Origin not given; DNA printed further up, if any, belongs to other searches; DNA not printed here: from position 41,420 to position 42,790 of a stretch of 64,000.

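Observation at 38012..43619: Seven-gene translationally coupled operon of unknown function: DUF456, mini-ABC ATPase, MacB/FtsX permease, two DUF3299-like proteins, BatA-N protein and a degenerate dihydroorotase-like protein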

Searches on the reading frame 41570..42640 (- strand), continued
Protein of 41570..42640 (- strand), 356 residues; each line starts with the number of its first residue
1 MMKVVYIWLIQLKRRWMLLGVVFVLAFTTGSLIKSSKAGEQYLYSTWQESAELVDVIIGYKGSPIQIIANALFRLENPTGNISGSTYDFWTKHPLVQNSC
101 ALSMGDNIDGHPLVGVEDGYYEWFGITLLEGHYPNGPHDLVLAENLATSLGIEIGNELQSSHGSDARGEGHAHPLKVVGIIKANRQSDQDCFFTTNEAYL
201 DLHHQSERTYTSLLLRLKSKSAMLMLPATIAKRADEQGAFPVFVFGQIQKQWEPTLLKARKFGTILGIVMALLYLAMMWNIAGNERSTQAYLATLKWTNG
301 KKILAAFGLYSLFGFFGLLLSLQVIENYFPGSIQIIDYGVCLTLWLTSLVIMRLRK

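Call 75: search_protein_families(library=pfam, proteins=[L096:7265-7708:+, L081:2860-3363:+, L064:4220-5284:+, L120:4743-5162:+, L120:8242-8748:-, L090:4819-5094:+, L098:3016-4416:+, L095:8824-9246:+, L134:1341-3443:-, L095:9254-9706:-], max_evalue=0.01)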
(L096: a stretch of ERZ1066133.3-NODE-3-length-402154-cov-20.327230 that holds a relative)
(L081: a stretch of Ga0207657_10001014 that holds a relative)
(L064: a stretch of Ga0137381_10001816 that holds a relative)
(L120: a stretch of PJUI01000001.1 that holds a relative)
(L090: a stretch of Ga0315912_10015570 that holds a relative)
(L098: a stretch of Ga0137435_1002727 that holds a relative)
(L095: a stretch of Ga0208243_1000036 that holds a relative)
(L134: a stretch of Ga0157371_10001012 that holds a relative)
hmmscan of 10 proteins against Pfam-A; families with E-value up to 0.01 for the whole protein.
L096:7265-7708:+ (147 aa): 0 families

L081:2860-3363:+ (167 aa): 3 families
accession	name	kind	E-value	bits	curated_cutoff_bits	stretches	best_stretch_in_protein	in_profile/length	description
PF01475.25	FUR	-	1.6e-08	35.1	23.1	1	35-131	2-96/121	Ferric uptake regulator family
PF25213.1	HVO_A0261_N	-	9e-05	22.7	35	1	41-92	11-59/86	HVO_A0261 N-terminal domain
PF05158.18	RNA_pol_Rpc34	-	0.0016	18.4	28.4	1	35-110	4-81/332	RNA polymerase Rpc34 subunit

L064:4220-5284:+ (354 aa): 6 families
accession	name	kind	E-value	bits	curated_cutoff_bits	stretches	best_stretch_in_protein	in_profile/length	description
PF02492.25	cobW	-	6.9e-59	198.9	20.7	1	36-215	1-178/180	CobW/HypB/UreG, nucleotide-binding domain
PF07683.19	CobW_C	-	1.8e-24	85.9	22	1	258-352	1-94/94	Cobalamin synthesis protein cobW C-terminal domain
PF03193.22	RsgA_GTPase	-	0.00025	21.4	30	0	158-211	30-84/174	RsgA GTPase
PF00009.33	GTP_EFTU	-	0.00095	19.2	26.5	0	42-210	10-150/188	Elongation factor Tu GTP binding domain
PF25199.1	nSTAND_NTPase5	-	0.0016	18.8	34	1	30-71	36-80/145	Novel STAND NTPase 5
PF13401.12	AAA_22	-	0.0024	18.6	27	1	37-99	7-46/130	AAA domain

L120:4743-5162:+ (139 aa): 1 family
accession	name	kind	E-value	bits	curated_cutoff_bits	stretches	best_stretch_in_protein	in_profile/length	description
PF03203.19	MerC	-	1.5e-23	83.9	27.6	1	20-127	1-108/108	MerC mercury resistance protein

L120:8242-8748:- (168 aa): 1 family
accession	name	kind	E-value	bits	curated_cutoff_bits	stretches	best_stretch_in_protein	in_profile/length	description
PF00254.34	FKBP_C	-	3.2e-08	34.2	21.1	1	4-77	6-76/94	FKBP-type peptidyl-prolyl cis-trans isomerase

L090:4819-5094:+ (91 aa): 0 families

L098:3016-4416:+ (466 aa): 3 families
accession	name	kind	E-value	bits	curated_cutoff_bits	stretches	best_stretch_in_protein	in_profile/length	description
PF11471.13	Sugarporin_N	-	0.0032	18.2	25.7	1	41-69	3-31/31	Maltoporin periplasmic N-terminal extension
PF07642.17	BBP2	-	0.0036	17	26.2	0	147-194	74-121/339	Putative beta-barrel porin-2, OmpL-like. bbp2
PF00261.25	Tropomyosin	-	0.005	16.7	38.6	1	30-70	169-209/242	Tropomyosin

L095:8824-9246:+ (140 aa): 0 families

L134:1341-3443:- (700 aa): 2 families
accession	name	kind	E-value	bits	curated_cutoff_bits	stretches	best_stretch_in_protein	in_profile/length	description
PF00593.30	TonB_dep_Rec_b-barrel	-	2.7e-22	80.7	27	1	259-669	50-436/436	TonB dependent receptor-like, beta-barrel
PF07715.20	Plug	-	4e-18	66.3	23.9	1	45-145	5-107/107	TonB-dependent Receptor Plug Domain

L095:9254-9706:- (150 aa): 2 families
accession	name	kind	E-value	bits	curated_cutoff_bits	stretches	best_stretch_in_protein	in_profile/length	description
PF00034.26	Cytochrom_C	-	5.2e-10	41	21.3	1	41-126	2-89/90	Cytochrome c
PF13442.11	Cytochrome_CBB3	-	1e-07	32.6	27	1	42-123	5-68/68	Cytochrome C oxidase, cbb3-type, subunit III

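Call 80: search_dna_similar(query=P0072, collection=plasmids, mode=protein, max_evalue=1e-10, max_rows=25)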
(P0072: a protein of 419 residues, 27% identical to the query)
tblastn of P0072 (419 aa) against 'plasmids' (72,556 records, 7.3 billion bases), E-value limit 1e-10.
Records with a match: 115; places in all: 116; records where one place covers at least 80% of the query: 73.
Best place of each record, by identity: <60% 115.
By first word of the organism name: Phaeobacter 56; Deinococcus 16; Rhizobium 10; Paracoccus 9; Shinella 5; Microvirga 2; Rhodobacteraceae 2; Polymorphobacter 1; Chondrinema 1; Pseudomonas 1; and 12 more.
By predicted mobility (MOB-suite, as given by PLSDB): non-mobilizable 93; mobilizable 20; conjugative 2.
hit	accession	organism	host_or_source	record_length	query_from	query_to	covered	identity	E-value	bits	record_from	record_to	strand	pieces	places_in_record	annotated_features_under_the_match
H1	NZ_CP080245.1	Polymorphobacter sp. PAMC 29334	Megaspora,lichen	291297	1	415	99%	48.0%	3e-92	311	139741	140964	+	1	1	ABC transporter permease | ATP-binding cassette domain-containing protein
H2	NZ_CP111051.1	Chondrinema litorale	Seaweed,red alga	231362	1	416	99%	35.1%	6e-73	255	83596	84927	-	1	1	ABC transporter permease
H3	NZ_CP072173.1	Rhizobium sp. AB2/73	Phyla canescens,cell culture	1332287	8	415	97%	31.6%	2e-26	119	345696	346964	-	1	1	record has no annotation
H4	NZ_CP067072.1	Rhizobium sp. AB2/73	Phyla canescens,cell culture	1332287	8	415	97%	31.6%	2e-26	119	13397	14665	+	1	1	record has no annotation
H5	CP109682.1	Pseudomonas aeruginosa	Homo sapiens,whole organism,swab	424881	1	416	99%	30.3%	4e-36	148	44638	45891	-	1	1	ABC transporter permease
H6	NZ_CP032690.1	Rhizobium sp. CCGE532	Phaseolus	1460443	8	415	97%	30.6%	2e-24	114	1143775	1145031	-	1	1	record has no annotation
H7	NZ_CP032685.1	Rhizobium sp. CCGE531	Phaseolus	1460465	8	415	97%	30.6%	2e-24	114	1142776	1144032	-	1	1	record has no annotation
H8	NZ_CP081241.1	Phaeobacter inhibens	-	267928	3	412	98%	30.1%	2e-41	163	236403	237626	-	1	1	ABC transporter permease | ATP-binding cassette domain-containing protein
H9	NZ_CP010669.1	Phaeobacter inhibens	cell culture,zooplankton aquaculture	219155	3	412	98%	30.1%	4e-41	162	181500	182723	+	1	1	ABC transporter permease | ATP-binding cassette domain-containing protein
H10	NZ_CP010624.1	Phaeobacter inhibens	cell culture,fish larvae aquaculture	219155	3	412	98%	30.1%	4e-41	162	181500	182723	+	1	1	ABC transporter permease | ATP-binding cassette domain-containing protein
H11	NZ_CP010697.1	Phaeobacter inhibens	cell culture,cleaning system aquaculture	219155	3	412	98%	30.1%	4e-41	162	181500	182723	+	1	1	ABC transporter permease | ATP-binding cassette domain-containing protein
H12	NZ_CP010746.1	Phaeobacter inhibens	cell culture,fish larvae aquaculture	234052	3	412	98%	30.1%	4e-41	162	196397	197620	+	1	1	ABC transporter permease | ATP-binding cassette domain-containing protein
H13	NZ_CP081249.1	Phaeobacter inhibens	-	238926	3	412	98%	30.1%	4e-41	162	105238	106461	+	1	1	ABC transporter permease | ATP-binding cassette domain-containing protein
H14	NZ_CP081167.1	Phaeobacter inhibens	-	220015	3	412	98%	30.1%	6e-41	162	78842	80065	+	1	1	ABC transporter permease | ATP-binding cassette domain-containing protein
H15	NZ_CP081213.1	Phaeobacter inhibens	-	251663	3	412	98%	30.1%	6e-41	162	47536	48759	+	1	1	ABC transporter permease | ATP-binding cassette domain-containing protein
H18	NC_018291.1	Phaeobacter inhibens DSM 17395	-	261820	3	412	98%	30.1%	9e-41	162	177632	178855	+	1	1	ABC transporter permease | ATP-binding cassette domain-containing protein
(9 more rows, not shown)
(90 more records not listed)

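Call 81: get_annotated_region(hit=H5, flank=4000)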
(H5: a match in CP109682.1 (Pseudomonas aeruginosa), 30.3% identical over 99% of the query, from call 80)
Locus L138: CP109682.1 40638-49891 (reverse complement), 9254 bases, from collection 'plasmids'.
description: Pseudomonas aeruginosa strain 2017-45-169 plasmid p2017-45-169_2, complete sequence
organism: Pseudomonas aeruginosa (NCBI taxid 287)
taxonomy: Bacteria; Pseudomonadota; Gammaproteobacteria; Pseudomonadales; Pseudomonadaceae; Pseudomonas; Pseudomonas aeruginosa
host: -; source: Homo sapiens,whole organism,swab; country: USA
typing (MOB-suite, as given by PLSDB): non-mobilizable
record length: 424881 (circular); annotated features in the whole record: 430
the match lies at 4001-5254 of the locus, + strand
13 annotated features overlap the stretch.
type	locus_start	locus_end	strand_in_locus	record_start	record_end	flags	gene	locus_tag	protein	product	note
CDS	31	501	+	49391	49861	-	-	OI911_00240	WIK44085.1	YbaY family lipoprotein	-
CDS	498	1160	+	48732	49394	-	-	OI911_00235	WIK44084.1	50S ribosomal protein L11 methyltransferase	-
CDS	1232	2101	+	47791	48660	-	trxA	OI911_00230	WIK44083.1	thioredoxin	-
CDS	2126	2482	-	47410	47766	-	-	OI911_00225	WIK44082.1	hypothetical protein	-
CDS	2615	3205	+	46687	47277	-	-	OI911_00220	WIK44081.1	DUF2796 domain-containing protein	-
CDS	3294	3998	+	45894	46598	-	-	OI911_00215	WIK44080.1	ABC transporter ATP-binding protein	-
CDS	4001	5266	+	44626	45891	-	-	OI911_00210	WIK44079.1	ABC transporter permease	-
CDS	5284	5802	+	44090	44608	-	-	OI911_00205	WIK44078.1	DUF3299 domain-containing protein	-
CDS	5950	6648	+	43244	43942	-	oprG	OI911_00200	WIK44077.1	outer membrane protein OprG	-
CDS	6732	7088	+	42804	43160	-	-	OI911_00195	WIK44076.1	SirB2 family protein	-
CDS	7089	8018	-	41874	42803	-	-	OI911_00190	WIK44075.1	NAD-dependent epimerase/dehydratase family protein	-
CDS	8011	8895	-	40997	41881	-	-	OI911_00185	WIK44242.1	NAD(P)-dependent oxidoreductase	-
CDS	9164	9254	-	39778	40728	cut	feaR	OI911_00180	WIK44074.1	transcriptional regulator FeaR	-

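Call 82: get_annotated_region(hit=H2, flank=6000)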
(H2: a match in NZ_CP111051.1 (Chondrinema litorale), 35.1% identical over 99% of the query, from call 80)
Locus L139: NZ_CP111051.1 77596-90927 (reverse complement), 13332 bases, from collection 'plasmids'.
description: Chondrinema litorale strain WSW3-B12 plasmid unnamed9, complete sequence
organism: Chondrinema litorale (NCBI taxid 2994555)
taxonomy: Bacteria; Bacteroidota; Cytophagia; Cytophagales; Flammeovirgaceae; Chondrinema; Chondrinema litorale
host: -; source: Seaweed,red alga; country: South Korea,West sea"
typing (MOB-suite, as given by PLSDB): non-mobilizable
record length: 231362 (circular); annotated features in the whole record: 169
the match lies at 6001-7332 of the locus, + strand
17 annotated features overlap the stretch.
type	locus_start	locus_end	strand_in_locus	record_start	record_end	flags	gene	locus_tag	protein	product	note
CDS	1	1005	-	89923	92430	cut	-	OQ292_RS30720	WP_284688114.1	TonB-dependent siderophore receptor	GO:0015891 - siderophore transport [Evidence IEA]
CDS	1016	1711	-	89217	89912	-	-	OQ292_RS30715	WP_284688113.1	ABC transporter ATP-binding protein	-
CDS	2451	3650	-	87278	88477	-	-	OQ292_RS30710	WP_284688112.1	GTP-binding protein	-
CDS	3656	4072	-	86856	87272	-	-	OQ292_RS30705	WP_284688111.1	MerC domain-containing protein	-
CDS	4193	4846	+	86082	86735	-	-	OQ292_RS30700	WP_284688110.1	ATP-binding cassette domain-containing protein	-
CDS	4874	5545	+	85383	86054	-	folE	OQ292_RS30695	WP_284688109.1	GTP cyclohydrolase I FolE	GO:0046654 - tetrahydrofolate biosynthetic process [Evidence IEA]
CDS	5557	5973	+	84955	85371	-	-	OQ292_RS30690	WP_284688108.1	transcriptional repressor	GO:0006355 - regulation of DNA-templated transcription [Evidence IEA]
CDS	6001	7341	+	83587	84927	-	-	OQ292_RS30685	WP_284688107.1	ABC transporter permease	-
CDS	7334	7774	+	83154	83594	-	-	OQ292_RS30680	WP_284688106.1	DUF3299 domain-containing protein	-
CDS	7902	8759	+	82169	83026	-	-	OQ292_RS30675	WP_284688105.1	phosphodiester glycosidase family protein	-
CDS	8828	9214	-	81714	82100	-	-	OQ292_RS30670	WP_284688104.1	DUF302 domain-containing protein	-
CDS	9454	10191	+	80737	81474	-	-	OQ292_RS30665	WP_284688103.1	YiiX/YebB-like N1pC/P60 family cysteine hydrolase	-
CDS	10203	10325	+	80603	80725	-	-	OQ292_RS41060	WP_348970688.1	hypothetical protein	-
CDS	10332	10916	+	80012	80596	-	-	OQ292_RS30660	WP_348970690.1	SUMF1/EgtB/PvdO family nonheme iron enzyme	-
CDS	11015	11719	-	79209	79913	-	-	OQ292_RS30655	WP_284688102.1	response regulator transcription factor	-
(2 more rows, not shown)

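Call 83: get_annotated_region(hit=H18, flank=5000)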
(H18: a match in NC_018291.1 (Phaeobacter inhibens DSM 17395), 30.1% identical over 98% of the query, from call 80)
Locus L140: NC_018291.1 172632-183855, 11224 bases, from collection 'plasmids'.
description: Phaeobacter inhibens DSM 17395 plasmid pPGA1_262, complete sequence
organism: Phaeobacter inhibens DSM 17395 (NCBI taxid 391619)
taxonomy: Bacteria; Pseudomonadota; Alphaproteobacteria; Rhodobacterales; Roseobacteraceae; Phaeobacter; Phaeobacter inhibens; Phaeobacter inhibens DSM 17395
host: -; source: -; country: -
typing (MOB-suite, as given by PLSDB): non-mobilizable; replicon rep_cluster_377
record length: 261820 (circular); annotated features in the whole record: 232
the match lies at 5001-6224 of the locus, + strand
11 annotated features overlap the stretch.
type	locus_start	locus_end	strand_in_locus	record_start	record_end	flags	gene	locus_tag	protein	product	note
CDS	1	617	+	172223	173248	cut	-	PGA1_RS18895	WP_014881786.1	AraC family transcriptional regulator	-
CDS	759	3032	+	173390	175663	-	-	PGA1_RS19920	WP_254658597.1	glycosyltransferase family 2 protein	-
CDS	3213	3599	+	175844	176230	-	-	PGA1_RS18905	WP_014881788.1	Fur family transcriptional regulator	GO:0006355 - regulation of DNA-templated transcription [Evidence IEA]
CDS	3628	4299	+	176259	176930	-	-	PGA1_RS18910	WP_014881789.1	DUF2796 domain-containing protein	-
CDS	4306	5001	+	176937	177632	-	-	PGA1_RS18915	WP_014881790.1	ATP-binding cassette domain-containing protein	-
CDS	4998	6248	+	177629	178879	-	-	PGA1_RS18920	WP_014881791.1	ABC transporter permease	-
CDS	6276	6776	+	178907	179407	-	-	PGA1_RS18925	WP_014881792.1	DUF3299 domain-containing protein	-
CDS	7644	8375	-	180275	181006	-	istB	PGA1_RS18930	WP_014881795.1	IS21-like element helper ATPase IstB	-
CDS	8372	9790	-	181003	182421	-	istA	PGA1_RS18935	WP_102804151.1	IS21 family transposase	-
CDS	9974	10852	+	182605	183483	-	-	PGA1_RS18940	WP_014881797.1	LysR family transcriptional regulator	GO:0006355 - regulation of DNA-templated transcription [Evidence IEA]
CDS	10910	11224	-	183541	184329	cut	-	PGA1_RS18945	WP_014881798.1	helix-turn-helix transcriptional regulator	-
